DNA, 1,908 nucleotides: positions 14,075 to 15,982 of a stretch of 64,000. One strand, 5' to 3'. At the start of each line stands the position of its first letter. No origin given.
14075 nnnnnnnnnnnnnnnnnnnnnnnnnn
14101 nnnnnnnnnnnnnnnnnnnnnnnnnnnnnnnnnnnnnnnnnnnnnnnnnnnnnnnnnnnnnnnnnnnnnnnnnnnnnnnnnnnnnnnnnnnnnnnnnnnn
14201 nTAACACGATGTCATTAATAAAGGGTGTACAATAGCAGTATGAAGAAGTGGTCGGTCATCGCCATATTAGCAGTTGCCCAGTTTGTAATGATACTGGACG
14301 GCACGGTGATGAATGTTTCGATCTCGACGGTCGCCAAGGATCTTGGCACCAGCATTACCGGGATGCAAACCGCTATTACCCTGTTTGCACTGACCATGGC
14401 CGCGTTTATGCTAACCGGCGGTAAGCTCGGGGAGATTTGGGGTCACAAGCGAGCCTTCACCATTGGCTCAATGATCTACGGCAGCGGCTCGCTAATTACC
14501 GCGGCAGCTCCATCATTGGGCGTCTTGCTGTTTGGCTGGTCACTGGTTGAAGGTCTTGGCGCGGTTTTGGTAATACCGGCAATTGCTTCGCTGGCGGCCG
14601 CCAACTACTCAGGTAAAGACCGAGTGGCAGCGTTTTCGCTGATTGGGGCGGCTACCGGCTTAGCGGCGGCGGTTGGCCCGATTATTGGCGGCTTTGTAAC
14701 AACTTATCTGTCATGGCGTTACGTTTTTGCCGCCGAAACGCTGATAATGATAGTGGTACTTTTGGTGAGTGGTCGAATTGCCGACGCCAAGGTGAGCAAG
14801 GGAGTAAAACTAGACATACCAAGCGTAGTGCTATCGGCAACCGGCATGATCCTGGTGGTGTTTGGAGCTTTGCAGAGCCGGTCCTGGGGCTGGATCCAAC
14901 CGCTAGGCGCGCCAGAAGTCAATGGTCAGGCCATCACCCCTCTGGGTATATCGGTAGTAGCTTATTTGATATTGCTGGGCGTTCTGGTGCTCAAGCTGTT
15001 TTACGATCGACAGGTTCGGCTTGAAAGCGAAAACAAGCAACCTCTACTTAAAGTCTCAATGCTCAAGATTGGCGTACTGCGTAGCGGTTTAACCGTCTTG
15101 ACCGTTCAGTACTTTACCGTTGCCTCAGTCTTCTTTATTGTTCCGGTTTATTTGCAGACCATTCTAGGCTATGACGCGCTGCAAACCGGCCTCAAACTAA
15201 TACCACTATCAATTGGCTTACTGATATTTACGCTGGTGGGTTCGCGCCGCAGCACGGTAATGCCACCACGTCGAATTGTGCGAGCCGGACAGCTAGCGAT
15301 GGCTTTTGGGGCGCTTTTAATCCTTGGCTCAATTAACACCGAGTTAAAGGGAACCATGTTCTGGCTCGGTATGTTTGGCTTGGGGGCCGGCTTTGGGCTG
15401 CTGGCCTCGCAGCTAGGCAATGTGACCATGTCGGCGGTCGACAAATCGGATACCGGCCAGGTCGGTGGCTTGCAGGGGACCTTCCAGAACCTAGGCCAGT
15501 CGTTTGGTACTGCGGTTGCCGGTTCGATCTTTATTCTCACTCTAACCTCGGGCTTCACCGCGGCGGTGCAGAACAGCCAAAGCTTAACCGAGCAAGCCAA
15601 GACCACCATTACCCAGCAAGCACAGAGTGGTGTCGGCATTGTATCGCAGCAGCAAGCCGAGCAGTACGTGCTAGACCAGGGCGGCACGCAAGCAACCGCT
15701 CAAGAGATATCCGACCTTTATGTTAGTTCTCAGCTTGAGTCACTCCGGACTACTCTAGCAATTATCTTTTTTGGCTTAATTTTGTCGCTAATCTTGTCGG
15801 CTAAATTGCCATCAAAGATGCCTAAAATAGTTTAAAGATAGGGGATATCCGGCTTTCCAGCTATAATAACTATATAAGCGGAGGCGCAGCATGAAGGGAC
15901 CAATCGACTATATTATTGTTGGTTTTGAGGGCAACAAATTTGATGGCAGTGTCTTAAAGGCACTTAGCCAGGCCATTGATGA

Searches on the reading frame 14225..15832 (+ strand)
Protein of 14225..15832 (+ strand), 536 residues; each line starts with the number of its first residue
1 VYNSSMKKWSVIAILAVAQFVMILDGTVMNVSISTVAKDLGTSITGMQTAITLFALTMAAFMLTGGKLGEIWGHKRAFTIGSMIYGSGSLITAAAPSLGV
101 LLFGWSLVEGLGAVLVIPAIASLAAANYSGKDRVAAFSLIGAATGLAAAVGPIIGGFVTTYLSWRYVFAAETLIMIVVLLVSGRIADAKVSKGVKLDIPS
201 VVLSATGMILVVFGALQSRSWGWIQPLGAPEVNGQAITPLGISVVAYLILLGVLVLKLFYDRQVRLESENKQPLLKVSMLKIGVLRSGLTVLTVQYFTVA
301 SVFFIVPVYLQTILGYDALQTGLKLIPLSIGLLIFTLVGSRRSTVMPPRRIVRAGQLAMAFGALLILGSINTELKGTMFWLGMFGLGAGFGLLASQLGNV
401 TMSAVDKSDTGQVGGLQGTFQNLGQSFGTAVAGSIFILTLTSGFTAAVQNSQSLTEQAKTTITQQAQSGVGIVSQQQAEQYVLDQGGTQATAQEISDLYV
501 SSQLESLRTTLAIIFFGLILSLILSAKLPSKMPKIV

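Call 63: search_protein_families(library=ncbifam, max_evalue=0.001, proteins=[window:14225-15832:+])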
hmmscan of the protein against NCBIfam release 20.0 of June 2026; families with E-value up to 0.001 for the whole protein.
window:14225-15832:+ (536 aa): 36 families (the best 25 are shown)
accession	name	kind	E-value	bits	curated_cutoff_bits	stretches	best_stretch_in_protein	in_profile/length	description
TIGR00711.1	efflux_EmrB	subfamily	6.7e-46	157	230.2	1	13-515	5-484/485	DHA2 family efflux MFS transporter permease subunit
NF011571.1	PRK14995.1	subfamily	2.3e-28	99.2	701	1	6-472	2-439/493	SmvA family efflux MFS transporter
NF000089.1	qac_MFS_AB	exception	4.3e-26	91.7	900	1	4-436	13-425/514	QacA/B family quaternary ammonium compound efflux MFS transporter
NF012169.0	qepA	equivalog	4.4e-25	88.3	1075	1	6-448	17-434/511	fluoroquinolone efflux MFS transporter QepA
NF000391.1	EmrB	exception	3.3e-23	82.1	925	1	12-491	13-470/501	multidrug efflux MFS transporter permease subunit EmrB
NF000025.1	MFS_efflux_tcmA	exception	1.5e-21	76.7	999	1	7-437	23-432/538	tetracenomycin C efflux MFS transporter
NF000031.1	MFS_efflux_LmrA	exception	2.3e-20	72.7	850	1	5-436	26-437/484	lincomycin efflux MFS transporter Lmr(A)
TIGR00710.1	efflux_Bcr_CflA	subfamily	1.7e-19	70.5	200.9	1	11-181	6-175/385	Bcr/CflA family efflux MFS transporter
NF033896.2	MFS_LfrA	equivalog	8.4e-19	67.5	825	1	6-456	16-440/504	efflux MFS transporter LfrA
NF012185.0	tet_MFS_L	exception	3.2e-18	65.9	925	1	4-212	8-215/457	tetracycline efflux MFS transporter Tet(L)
NF000060.1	MFS_efflux_LmrB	exception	7.6e-17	61.3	800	1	10-463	17-451/479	lincomycin efflux MFS transporter Lmr(B)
NF012175.1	tet_MFS_L_K_45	equivalog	1.9e-16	59.9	650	1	13-213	3-202/444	Tet(L)/Tet(K)/Tet(45) family tetracycline efflux MFS transporter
NF007799.0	PRK10504.1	subfamily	8.9e-16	57.8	426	1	7-433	8-410/471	multidrug transporter subunit MdtD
NF012180.1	tet_MFS_43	exception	9.2e-16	57.9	999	1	3-442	14-433/484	tetracycline efflux MFS transporter Tet(43)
NF040895.2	MFS_effux_SdrM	equivalog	2.7e-15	56.4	550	2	249-450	221-417/441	multidrug efflux MFS transporter SdrM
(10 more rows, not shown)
